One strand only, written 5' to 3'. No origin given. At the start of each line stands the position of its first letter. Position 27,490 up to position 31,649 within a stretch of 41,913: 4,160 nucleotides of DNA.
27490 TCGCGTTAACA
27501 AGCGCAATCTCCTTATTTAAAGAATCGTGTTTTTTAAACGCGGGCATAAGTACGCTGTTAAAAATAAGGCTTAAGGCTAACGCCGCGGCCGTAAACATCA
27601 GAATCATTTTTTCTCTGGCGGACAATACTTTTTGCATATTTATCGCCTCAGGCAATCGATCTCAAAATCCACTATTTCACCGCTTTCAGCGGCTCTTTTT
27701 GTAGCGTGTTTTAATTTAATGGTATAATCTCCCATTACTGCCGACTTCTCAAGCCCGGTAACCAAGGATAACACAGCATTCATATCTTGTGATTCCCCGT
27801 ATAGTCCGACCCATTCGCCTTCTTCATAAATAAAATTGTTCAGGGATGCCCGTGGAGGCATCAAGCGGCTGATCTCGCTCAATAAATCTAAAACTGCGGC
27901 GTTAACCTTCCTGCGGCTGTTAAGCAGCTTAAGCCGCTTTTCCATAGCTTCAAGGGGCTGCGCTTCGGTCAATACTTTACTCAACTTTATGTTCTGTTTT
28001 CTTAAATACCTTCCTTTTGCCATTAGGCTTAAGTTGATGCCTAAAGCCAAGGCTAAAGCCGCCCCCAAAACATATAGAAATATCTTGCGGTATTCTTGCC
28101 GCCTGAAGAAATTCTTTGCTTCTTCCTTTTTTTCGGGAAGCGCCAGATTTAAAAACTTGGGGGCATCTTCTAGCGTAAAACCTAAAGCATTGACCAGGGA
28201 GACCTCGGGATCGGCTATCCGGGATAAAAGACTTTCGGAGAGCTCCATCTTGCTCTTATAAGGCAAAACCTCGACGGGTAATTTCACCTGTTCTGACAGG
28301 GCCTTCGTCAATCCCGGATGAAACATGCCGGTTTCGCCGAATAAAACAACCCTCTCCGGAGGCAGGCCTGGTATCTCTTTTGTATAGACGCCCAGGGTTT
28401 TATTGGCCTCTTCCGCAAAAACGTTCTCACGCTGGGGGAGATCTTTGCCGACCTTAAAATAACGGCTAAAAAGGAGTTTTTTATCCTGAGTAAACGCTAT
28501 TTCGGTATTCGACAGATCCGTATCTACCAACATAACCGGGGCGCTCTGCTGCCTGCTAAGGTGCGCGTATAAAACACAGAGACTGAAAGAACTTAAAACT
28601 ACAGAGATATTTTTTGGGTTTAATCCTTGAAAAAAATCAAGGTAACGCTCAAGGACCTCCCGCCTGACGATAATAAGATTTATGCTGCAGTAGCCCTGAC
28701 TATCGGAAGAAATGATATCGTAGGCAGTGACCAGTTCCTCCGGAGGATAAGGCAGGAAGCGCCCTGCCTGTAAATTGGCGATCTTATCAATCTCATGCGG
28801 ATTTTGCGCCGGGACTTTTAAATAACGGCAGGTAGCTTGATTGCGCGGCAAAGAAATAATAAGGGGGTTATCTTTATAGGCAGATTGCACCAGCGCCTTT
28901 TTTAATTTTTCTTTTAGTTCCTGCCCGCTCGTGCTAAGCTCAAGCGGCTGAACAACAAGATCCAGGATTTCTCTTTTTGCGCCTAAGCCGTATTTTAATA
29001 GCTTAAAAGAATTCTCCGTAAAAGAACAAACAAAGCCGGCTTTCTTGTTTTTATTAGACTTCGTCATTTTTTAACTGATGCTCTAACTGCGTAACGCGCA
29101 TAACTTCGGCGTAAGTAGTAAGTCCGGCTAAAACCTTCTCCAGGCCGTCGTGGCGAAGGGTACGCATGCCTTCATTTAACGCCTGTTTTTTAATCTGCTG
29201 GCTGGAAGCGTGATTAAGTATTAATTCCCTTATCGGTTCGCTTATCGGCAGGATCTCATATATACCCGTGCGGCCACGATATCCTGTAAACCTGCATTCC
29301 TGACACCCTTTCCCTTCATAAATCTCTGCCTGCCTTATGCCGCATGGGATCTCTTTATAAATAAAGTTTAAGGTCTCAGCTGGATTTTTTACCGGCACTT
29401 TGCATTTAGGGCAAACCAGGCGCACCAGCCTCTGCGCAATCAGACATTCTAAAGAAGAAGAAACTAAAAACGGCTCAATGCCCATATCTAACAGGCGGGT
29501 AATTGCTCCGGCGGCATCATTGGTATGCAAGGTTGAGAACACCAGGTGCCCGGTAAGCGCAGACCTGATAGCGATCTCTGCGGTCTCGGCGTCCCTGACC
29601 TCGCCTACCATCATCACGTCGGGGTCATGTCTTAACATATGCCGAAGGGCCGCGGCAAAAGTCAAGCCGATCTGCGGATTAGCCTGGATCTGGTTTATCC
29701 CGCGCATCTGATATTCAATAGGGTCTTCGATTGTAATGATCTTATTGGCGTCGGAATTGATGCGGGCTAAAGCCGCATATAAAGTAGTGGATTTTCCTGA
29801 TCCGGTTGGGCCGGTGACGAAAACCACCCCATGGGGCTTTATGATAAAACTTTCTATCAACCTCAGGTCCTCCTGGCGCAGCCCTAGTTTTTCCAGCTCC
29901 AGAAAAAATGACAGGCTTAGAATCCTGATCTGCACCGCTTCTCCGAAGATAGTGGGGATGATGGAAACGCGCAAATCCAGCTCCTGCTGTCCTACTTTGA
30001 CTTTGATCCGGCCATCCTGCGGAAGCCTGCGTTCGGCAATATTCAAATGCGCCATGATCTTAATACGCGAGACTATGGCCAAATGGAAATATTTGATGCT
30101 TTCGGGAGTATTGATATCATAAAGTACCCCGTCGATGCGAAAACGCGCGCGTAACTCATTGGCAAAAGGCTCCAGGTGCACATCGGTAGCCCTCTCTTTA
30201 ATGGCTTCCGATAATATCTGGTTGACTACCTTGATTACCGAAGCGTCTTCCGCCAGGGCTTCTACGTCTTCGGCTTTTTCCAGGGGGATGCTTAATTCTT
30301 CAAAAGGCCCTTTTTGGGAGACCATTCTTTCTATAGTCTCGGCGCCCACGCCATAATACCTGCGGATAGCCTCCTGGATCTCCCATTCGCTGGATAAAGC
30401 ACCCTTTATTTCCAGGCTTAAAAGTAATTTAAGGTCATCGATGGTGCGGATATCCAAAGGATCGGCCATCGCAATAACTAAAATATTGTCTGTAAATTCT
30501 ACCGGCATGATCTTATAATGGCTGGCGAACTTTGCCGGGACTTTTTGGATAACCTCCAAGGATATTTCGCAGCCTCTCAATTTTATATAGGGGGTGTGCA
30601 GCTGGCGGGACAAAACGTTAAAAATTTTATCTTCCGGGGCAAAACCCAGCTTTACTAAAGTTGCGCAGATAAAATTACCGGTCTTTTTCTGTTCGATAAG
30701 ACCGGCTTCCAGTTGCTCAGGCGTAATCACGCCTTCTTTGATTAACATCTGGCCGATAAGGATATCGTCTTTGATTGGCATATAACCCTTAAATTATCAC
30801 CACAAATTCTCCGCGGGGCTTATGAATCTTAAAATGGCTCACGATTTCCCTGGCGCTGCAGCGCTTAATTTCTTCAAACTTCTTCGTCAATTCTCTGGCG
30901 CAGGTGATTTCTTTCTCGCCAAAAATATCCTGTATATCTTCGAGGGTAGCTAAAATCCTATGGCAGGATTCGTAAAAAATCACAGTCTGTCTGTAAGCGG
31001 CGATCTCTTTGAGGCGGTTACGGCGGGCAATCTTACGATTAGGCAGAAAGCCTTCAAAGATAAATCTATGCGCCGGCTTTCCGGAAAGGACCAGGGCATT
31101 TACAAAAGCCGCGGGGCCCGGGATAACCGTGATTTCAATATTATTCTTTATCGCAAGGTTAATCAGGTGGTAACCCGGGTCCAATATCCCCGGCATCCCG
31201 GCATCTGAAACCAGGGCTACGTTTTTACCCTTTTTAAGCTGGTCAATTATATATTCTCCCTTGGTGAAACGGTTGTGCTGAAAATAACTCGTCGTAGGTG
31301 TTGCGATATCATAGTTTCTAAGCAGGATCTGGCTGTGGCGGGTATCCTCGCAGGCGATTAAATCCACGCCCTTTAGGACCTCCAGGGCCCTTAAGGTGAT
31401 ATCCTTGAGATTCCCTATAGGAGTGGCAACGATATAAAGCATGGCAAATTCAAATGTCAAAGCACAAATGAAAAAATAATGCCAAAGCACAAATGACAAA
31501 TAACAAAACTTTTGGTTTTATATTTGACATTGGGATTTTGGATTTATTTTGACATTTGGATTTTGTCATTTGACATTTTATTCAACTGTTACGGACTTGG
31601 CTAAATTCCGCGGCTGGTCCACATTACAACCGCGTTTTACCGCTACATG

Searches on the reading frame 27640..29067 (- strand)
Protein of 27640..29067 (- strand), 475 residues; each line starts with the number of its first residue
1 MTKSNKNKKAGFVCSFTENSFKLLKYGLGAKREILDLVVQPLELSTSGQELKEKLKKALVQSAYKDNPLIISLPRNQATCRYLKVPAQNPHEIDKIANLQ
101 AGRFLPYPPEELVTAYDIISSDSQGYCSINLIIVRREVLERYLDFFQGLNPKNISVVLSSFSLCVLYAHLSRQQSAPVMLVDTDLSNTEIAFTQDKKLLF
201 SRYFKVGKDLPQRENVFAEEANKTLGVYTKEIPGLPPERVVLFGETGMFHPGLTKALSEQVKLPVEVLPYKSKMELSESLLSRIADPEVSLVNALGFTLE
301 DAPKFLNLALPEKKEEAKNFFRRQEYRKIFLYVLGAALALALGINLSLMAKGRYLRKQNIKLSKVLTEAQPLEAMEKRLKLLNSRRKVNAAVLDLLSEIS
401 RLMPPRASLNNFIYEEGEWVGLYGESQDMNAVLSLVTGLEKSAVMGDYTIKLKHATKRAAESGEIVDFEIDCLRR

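Call 59: search_protein_families(library=pfam, proteins=[window:27640-29067:-], max_evalue=0.00001)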
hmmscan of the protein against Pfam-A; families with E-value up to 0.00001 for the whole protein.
window:27640-29067:- (475 aa): 1 family
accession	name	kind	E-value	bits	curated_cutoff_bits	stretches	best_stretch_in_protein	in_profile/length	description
PF11104.14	PilM_2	-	1.4e-06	28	27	0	49-207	45-211/340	Type IV pilus assembly protein PilM;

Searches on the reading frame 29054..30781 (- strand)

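Call 59: search_protein_families(library=pfam, proteins=[window:29054-30781:-], max_evalue=0.00001)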
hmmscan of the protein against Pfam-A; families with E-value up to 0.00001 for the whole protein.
window:29054-30781:- (575 aa): 2 families
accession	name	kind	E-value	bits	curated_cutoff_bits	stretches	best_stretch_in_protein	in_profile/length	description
PF00437.27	T2SSE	-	1.7e-135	451.9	24.9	1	177-562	3-370/370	Type II/IV secretion system protein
PF05157.20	MshEN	-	4.6e-19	68.6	23.1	1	62-146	2-87/90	MshEN domain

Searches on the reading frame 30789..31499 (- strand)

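Call 59: search_protein_families(library=pfam, proteins=[window:30789-31499:-], max_evalue=0.00001)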
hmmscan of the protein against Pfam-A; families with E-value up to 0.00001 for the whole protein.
window:30789-31499:- (236 aa): 1 family
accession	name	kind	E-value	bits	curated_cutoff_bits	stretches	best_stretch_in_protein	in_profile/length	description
PF00590.25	TP_methylase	-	1.7e-32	113.5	27.8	1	20-219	1-211/212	Tetrapyrrole (Corrin/Porphyrin) Methylases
